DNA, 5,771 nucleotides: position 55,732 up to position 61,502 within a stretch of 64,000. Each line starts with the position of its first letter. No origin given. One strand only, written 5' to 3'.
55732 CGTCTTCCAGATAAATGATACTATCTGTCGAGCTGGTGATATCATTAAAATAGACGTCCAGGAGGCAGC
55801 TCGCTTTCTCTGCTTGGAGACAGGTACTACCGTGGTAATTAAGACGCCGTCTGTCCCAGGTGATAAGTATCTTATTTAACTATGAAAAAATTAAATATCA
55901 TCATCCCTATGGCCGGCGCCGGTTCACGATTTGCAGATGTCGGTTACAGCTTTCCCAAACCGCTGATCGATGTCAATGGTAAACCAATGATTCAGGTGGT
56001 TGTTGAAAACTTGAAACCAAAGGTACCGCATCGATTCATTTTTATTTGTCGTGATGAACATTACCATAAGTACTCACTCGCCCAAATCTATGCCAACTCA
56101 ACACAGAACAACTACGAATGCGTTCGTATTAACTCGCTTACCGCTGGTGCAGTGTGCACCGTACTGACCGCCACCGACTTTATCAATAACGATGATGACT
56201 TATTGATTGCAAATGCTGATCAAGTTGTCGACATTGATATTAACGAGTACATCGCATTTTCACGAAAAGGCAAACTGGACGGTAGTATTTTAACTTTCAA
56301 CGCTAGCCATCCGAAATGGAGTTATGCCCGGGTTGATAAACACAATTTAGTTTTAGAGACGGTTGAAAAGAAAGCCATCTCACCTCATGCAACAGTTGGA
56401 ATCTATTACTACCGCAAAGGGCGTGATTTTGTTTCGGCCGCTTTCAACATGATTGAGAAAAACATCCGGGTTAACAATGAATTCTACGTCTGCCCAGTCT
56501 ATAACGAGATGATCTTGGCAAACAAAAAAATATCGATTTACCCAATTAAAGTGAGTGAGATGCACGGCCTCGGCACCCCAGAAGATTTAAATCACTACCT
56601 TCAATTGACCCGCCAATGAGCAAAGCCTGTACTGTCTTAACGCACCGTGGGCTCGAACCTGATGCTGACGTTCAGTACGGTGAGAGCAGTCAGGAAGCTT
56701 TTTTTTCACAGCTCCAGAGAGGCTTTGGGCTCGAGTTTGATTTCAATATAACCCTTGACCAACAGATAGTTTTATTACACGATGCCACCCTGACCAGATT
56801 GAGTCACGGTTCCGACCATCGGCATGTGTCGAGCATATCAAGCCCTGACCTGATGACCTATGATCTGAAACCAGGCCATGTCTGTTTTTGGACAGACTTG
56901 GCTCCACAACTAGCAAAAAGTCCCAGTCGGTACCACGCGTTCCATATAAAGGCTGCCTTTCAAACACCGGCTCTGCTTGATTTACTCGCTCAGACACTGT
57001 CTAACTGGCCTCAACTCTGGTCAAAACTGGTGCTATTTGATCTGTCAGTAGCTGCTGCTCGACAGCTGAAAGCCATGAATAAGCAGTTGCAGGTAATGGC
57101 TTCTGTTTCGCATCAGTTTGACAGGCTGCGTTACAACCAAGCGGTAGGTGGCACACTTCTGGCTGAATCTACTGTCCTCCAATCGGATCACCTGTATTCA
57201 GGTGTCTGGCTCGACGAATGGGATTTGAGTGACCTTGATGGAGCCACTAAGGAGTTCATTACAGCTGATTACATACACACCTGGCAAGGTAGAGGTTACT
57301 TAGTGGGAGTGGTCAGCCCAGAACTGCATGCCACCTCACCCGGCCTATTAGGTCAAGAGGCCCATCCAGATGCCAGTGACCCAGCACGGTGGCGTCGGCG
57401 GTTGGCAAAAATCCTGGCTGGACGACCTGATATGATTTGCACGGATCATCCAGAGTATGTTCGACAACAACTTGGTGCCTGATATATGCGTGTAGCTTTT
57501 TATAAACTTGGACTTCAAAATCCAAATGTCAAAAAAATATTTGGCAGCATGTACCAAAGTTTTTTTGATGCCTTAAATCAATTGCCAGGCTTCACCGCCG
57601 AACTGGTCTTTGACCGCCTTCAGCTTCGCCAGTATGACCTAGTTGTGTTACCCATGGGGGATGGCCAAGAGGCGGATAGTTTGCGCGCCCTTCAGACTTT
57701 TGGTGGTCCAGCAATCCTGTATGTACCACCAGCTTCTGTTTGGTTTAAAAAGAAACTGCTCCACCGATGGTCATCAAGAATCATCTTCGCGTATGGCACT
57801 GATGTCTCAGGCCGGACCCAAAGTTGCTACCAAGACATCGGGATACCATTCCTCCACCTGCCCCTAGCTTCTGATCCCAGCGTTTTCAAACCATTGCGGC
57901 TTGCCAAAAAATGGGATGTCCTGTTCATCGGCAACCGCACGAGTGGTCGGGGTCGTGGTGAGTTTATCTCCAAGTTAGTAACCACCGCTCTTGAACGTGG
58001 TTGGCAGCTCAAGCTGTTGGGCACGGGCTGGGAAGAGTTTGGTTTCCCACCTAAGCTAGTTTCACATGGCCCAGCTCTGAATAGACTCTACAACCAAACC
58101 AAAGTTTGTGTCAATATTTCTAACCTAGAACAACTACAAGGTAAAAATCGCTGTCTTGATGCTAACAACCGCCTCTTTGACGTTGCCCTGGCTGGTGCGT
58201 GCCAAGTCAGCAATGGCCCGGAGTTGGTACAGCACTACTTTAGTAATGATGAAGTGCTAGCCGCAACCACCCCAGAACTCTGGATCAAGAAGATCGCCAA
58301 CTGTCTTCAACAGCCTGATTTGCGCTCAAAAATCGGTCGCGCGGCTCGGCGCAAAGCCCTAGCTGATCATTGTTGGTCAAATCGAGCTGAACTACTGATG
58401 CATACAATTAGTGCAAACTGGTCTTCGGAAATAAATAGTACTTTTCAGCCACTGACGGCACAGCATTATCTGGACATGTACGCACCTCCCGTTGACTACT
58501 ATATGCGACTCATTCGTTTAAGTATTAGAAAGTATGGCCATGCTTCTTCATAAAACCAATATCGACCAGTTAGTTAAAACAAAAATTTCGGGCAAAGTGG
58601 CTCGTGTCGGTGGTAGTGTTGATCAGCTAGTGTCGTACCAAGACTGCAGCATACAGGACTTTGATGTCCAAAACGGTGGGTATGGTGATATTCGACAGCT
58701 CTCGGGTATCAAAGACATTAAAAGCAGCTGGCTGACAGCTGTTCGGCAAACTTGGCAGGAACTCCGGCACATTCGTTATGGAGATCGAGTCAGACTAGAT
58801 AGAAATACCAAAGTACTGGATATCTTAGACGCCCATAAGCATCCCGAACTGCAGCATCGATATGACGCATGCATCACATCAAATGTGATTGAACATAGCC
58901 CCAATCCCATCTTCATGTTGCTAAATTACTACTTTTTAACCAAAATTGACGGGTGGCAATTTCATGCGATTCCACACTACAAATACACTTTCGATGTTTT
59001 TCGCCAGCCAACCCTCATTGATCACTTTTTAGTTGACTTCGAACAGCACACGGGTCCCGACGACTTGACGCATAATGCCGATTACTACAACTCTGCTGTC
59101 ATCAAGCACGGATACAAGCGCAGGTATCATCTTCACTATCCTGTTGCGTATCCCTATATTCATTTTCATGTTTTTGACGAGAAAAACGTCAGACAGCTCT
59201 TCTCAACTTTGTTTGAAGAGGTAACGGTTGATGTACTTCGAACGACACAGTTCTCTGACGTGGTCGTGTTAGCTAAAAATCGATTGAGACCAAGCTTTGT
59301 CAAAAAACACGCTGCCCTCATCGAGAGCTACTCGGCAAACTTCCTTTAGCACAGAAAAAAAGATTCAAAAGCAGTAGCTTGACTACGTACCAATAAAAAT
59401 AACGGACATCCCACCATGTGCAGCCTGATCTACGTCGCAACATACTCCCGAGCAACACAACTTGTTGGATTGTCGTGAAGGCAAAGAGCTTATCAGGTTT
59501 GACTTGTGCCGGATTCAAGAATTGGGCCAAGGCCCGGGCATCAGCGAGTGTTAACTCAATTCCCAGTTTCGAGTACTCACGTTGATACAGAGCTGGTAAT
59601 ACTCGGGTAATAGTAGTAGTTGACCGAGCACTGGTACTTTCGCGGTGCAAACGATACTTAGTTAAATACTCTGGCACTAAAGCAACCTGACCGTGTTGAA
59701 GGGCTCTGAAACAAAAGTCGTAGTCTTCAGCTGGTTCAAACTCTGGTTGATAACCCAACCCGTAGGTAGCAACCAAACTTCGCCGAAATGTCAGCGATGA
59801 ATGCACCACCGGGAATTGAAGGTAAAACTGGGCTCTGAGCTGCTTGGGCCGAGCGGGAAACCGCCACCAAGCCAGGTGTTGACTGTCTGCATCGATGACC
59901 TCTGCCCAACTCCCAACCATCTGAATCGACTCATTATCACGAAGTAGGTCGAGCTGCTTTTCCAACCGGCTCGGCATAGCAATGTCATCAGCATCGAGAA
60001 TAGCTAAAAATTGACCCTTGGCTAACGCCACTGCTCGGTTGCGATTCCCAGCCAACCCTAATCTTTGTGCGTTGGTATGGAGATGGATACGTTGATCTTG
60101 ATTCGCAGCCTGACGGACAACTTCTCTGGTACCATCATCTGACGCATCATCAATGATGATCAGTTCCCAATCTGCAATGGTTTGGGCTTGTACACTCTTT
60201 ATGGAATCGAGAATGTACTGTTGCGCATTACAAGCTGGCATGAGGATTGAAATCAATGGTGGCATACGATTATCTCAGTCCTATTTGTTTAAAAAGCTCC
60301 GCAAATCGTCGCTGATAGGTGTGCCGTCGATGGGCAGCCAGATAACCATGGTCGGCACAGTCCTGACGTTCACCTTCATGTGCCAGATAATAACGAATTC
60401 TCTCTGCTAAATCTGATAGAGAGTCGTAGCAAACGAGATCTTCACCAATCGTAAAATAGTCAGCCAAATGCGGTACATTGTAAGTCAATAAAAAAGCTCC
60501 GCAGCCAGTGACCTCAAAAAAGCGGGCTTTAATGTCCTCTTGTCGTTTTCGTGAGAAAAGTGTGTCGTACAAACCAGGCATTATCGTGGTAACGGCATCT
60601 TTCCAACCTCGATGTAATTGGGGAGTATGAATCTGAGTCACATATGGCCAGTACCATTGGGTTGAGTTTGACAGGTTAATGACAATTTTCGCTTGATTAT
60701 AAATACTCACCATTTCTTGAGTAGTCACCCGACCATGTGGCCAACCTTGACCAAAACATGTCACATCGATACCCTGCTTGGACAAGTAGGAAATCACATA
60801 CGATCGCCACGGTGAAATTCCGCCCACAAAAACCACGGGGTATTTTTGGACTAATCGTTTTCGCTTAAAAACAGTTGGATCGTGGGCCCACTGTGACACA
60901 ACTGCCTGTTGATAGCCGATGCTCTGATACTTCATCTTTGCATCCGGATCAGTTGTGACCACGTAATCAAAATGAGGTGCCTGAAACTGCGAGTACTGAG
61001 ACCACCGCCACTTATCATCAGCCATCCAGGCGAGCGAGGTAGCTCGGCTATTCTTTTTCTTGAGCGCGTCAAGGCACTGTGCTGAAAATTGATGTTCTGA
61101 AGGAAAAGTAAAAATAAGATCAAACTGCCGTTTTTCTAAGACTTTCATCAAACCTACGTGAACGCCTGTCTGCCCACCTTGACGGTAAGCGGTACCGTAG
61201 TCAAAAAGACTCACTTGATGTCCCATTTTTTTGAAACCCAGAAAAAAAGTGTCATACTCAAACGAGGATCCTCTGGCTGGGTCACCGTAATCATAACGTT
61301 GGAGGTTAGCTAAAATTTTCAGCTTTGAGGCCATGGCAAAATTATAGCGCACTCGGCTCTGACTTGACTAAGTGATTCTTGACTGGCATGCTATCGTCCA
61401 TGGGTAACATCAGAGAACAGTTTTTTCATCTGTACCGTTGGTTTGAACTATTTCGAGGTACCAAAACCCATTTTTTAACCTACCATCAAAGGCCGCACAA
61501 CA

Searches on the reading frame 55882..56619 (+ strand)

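Call 7: search_protein_families(library=pfam, proteins=[window:55882-56619:+], max_evalue=0.001)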
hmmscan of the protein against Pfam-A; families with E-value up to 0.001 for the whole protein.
window:55882-56619:+ (245 aa): 2 families
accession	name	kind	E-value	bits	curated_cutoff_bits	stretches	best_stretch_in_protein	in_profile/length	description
PF00483.29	NTP_transferase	-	2.2e-14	54.1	21.2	1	8-180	4-183/245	Nucleotidyl transferase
PF12804.13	NTP_transf_3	-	1.9e-08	35.1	27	1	7-117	2-100/160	MobA-like NTP transferase domain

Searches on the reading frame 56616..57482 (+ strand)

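Call 7: search_protein_families(library=pfam, proteins=[window:56616-57482:+], max_evalue=0.001)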
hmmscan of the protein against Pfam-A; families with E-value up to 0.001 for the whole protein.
window:56616-57482:+ (288 aa): 1 family
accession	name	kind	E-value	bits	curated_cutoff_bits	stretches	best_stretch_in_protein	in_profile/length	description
PF03009.23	GDPD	-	1.9e-05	25.4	23.6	1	10-184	1-144/244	Glycerophosphoryl diester phosphodiesterase family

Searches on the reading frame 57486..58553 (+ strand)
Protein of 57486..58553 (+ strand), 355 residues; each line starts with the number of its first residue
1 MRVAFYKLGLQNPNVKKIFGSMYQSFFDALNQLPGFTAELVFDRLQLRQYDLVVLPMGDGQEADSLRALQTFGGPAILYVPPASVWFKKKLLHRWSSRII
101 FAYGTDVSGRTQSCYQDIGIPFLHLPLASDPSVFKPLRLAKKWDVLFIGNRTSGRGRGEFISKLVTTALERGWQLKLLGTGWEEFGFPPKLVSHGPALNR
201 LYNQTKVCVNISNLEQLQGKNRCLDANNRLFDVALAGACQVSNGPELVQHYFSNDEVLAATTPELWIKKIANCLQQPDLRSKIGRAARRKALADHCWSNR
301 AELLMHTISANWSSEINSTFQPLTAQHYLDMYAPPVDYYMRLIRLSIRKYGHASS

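Call 7: search_protein_families(library=pfam, proteins=[window:57486-58553:+], max_evalue=0.001)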
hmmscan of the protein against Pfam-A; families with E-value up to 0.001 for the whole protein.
window:57486-58553:+ (355 aa): 1 family
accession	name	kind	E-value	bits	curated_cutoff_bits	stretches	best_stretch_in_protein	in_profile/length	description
PF13524.12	Glyco_trans_1_2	-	6.6e-22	78.5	25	1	168-305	9-143/144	Glycosyl transferase-like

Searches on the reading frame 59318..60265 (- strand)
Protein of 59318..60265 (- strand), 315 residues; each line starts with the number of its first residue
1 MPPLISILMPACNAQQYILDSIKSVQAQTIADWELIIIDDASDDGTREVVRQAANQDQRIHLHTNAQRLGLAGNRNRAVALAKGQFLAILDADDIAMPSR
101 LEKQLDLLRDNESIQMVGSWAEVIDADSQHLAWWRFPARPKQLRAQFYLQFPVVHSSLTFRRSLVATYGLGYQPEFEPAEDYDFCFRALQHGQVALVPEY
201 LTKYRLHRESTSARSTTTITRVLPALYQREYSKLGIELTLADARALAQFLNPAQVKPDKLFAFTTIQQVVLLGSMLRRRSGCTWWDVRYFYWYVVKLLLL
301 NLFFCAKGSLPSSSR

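Call 7: search_protein_families(library=pfam, proteins=[window:59318-60265:-], max_evalue=0.001)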
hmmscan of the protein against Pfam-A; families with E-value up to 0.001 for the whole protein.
window:59318-60265:- (315 aa): 4 families
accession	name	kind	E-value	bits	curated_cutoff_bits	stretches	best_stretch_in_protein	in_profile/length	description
PF00535.33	Glycos_transf_2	-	1.6e-35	122.9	23.3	1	6-166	1-165/168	Glycosyl transferase family 2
PF13641.12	Glyco_tranf_2_3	-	1.1e-18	68.6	27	1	2-202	1-209/230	Glycosyltransferase like family 2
PF10111.15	Glyco_tranf_2_2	-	1e-13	51.9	27.3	1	11-210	8-221/276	Glycosyltransferase like family 2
PF13632.12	Glyco_trans_2_3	-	0.0004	20.7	27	1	88-293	3-179/198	Glycosyl transferase family group 2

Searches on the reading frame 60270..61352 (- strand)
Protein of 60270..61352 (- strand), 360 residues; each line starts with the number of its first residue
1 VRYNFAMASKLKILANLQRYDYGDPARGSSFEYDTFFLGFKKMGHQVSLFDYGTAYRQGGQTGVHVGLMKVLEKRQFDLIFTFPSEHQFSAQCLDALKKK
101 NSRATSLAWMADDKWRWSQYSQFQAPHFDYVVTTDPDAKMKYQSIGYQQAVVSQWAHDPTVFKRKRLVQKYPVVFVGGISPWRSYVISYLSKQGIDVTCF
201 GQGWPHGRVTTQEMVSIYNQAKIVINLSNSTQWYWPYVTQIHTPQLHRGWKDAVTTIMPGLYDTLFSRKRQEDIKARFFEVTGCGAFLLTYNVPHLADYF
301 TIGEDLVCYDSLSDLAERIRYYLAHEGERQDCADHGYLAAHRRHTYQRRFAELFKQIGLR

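Call 7: search_protein_families(library=pfam, proteins=[window:60270-61352:-], max_evalue=0.001)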
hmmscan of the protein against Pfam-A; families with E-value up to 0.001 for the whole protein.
window:60270-61352:- (360 aa): 1 family
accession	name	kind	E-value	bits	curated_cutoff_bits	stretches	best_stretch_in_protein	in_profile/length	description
PF13524.12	Glyco_trans_1_2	-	1e-28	100.5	25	1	192-354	12-143/144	Glycosyl transferase-like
